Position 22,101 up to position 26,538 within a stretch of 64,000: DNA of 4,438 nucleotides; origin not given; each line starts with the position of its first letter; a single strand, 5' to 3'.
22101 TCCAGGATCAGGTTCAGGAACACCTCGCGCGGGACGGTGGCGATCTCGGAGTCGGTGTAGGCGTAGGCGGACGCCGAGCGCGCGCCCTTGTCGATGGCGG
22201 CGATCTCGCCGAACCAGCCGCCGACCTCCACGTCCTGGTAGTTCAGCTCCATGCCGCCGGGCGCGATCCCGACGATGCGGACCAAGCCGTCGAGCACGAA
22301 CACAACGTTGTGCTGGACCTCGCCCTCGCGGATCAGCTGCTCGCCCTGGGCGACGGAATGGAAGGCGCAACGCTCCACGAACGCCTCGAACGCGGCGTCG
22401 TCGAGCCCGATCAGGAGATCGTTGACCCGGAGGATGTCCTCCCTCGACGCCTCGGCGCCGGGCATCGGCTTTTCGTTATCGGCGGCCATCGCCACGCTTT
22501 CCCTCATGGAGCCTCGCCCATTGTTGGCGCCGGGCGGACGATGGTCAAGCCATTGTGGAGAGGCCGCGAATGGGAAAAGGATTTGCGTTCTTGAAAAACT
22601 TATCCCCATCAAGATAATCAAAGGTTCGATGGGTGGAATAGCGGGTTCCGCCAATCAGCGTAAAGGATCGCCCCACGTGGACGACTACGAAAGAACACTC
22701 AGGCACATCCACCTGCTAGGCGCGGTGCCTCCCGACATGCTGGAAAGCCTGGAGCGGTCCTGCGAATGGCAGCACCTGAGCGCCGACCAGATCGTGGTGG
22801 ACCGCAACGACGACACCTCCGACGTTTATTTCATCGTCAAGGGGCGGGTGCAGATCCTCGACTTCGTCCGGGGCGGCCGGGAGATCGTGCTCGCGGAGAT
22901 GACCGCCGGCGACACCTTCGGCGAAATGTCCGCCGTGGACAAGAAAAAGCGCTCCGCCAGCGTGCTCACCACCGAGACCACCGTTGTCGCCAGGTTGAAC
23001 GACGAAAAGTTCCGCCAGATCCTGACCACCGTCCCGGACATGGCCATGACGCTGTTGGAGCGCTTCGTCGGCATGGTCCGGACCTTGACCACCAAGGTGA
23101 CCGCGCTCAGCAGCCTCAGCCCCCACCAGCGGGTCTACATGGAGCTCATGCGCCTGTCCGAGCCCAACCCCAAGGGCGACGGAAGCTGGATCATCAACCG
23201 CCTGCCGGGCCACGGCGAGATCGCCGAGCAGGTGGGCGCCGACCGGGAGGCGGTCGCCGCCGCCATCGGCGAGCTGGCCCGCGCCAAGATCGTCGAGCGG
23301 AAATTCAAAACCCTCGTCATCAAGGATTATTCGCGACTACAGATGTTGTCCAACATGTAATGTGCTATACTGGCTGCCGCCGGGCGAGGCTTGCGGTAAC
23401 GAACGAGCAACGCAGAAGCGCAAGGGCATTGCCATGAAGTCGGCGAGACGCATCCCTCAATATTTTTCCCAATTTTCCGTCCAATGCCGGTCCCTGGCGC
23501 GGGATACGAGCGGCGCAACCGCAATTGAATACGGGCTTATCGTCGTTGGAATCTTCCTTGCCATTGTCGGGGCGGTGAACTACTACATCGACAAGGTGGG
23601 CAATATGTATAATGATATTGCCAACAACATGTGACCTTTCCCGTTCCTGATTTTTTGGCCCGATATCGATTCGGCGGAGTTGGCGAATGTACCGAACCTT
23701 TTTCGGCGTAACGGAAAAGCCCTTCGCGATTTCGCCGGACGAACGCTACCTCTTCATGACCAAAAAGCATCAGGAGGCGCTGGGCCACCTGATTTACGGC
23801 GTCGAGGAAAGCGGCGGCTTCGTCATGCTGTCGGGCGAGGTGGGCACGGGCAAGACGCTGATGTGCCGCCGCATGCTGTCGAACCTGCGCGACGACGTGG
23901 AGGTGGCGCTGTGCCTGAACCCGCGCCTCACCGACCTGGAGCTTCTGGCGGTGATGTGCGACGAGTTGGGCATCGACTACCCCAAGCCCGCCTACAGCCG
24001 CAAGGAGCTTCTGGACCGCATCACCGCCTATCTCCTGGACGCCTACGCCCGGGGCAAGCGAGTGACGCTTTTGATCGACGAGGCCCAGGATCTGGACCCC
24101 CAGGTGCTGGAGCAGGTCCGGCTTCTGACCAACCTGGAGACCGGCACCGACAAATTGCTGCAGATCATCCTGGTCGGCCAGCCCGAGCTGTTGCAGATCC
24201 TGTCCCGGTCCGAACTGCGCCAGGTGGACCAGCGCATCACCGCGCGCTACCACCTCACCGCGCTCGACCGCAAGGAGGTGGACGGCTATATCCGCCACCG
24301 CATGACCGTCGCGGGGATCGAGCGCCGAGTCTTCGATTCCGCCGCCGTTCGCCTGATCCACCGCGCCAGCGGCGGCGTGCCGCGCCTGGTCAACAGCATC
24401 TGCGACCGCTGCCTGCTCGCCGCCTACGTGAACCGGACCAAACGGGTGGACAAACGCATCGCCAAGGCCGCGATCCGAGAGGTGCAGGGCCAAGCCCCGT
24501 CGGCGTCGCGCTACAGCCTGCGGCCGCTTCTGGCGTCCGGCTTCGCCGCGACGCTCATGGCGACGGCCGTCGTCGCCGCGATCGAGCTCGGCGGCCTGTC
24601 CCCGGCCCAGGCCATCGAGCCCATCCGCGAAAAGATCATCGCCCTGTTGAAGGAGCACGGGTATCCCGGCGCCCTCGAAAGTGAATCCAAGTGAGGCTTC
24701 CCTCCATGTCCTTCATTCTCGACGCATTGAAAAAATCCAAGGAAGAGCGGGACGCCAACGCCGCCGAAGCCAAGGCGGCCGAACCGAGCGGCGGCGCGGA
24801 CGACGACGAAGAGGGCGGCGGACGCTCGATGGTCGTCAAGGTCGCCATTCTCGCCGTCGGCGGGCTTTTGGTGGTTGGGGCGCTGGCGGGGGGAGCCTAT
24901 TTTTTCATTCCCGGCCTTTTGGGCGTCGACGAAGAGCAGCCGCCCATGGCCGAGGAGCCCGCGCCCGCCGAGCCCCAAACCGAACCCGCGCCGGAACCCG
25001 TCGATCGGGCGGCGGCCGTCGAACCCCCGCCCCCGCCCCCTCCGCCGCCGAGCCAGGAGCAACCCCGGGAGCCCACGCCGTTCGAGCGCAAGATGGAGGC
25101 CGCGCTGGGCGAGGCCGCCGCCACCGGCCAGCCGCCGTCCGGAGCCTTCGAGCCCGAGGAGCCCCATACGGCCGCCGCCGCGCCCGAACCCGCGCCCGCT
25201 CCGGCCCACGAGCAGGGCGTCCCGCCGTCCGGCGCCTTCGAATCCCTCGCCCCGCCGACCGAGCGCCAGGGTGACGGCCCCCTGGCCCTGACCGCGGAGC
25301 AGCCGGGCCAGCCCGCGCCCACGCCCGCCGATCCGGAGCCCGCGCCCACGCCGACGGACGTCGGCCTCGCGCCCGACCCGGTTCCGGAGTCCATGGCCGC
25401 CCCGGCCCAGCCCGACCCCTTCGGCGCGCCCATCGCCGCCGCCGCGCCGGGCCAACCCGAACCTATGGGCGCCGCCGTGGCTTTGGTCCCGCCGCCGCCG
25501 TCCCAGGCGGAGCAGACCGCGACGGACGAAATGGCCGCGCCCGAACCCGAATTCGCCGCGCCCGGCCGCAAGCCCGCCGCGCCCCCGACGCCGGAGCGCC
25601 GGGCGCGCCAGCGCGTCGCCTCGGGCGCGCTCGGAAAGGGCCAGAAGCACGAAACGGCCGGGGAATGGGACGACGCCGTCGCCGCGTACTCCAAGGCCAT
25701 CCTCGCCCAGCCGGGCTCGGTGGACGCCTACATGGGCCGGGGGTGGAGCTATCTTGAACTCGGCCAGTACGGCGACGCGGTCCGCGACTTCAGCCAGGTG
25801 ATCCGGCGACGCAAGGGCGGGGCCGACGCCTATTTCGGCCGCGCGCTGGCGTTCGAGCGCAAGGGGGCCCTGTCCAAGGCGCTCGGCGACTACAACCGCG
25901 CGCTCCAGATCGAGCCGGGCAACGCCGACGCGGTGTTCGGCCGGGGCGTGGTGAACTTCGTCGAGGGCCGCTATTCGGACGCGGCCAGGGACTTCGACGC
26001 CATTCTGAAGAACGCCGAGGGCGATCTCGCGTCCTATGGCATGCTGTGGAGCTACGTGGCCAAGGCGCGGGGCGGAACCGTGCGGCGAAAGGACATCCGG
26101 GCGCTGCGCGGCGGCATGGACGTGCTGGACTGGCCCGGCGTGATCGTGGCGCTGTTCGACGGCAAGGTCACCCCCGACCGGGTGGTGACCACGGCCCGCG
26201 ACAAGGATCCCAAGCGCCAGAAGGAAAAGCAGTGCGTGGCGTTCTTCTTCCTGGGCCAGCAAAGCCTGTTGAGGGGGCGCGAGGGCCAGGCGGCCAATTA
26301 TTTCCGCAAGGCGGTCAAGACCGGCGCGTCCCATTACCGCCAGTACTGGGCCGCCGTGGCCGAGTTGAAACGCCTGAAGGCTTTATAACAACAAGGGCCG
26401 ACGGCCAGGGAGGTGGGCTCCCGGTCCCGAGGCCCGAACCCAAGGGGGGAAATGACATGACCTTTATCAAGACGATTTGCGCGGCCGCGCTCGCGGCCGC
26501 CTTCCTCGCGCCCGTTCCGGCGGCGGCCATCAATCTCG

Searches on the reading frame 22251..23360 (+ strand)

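Call 20: search_protein_families(library=pfam, max_evalue=0.01, proteins=[window:22251-23360:+])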
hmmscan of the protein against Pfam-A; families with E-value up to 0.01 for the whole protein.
window:22251-23360:+ (369 aa): 3 families
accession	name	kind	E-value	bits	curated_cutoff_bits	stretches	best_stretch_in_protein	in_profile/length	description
PF00027.35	cNMP_binding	-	1.5e-17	63.7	27.5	1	174-259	2-87/89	Cyclic nucleotide-binding domain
PF13545.12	HTH_Crp_2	-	2.5e-07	31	27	1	293-364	1-68/70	Crp-like helix-turn-helix domain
PF00392.27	GntR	-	0.00067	19.7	27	1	317-351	23-57/64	Bacterial regulatory proteins, gntR family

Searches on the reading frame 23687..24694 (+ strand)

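Call 20: search_protein_families(library=pfam, max_evalue=0.01, proteins=[window:23687-24694:+])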
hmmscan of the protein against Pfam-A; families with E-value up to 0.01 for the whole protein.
window:23687-24694:+ (335 aa): 8 families
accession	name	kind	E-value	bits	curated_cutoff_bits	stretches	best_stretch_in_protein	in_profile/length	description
PF13401.12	AAA_22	-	1.6e-25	90.3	27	1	42-172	4-130/130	AAA domain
PF13191.12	AAA_16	-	4e-09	37.6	32.6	1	28-153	8-161/167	AAA ATPase domain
PF13245.12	AAA_19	-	0.0012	19.5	25.1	0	45-166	13-126/134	AAA domain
PF02367.23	TsaE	-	0.0014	19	26.6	1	27-68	5-46/128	Threonylcarbamoyl adenosine biosynthesis protein TsaE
PF05970.20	PIF1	-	0.0036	17.3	25.9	1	29-75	6-54/223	PIF1-like helicase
PF05729.18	NACHT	-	0.0065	16.8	26.7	0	46-205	3-163/167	NACHT domain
PF12775.13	AAA_7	-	0.0075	16.3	25.8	0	44-74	34-64/181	P-loop containing dynein motor region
PF00004.35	AAA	-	0.0098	16.8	21.2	0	46-165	1-107/131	ATPase family associated with various cellular activities (AAA)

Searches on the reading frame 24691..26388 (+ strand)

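Call 88: search_protein_families(library=pfam, max_evalue=0.00001, proteins=[window:24691-26388:+])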
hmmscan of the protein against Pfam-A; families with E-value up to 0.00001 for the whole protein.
window:24691-26388:+ (565 aa): 10 families
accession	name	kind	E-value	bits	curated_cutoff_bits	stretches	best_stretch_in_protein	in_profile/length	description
PF00515.34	TPR_1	-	7.1e-21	73.5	27.8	1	378-411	1-34/34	Tetratricopeptide repeat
PF07719.23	TPR_2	-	9.4e-21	72.6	27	0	378-411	1-34/34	Tetratricopeptide repeat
PF13432.12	TPR_16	-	2.9e-19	69.6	32.7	2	350-412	3-65/65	Tetratricopeptide repeat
PF13414.12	TPR_11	-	6.6e-15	55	26.8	0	391-423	7-39/42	TPR repeat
PF13371.12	TPR_9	-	1.8e-13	50.7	35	0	389-443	6-60/73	Tetratricopeptide repeat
PF14559.12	TPR_19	-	1.7e-09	38.3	25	0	323-365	4-46/68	Tetratricopeptide repeat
PF13428.12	TPR_14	-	2.1e-09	37.6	23.5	0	379-417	2-40/44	Tetratricopeptide repeat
PF13431.12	TPR_17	-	6.7e-09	35.8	24.4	0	332-364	1-33/34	Tetratricopeptide repeat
PF13174.12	TPR_6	-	1.1e-07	32.4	26.3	0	345-373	1-29/33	Tetratricopeptide repeat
PF13181.12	TPR_8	-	1.8e-07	31.2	25.7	0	345-373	2-30/34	Tetratricopeptide repeat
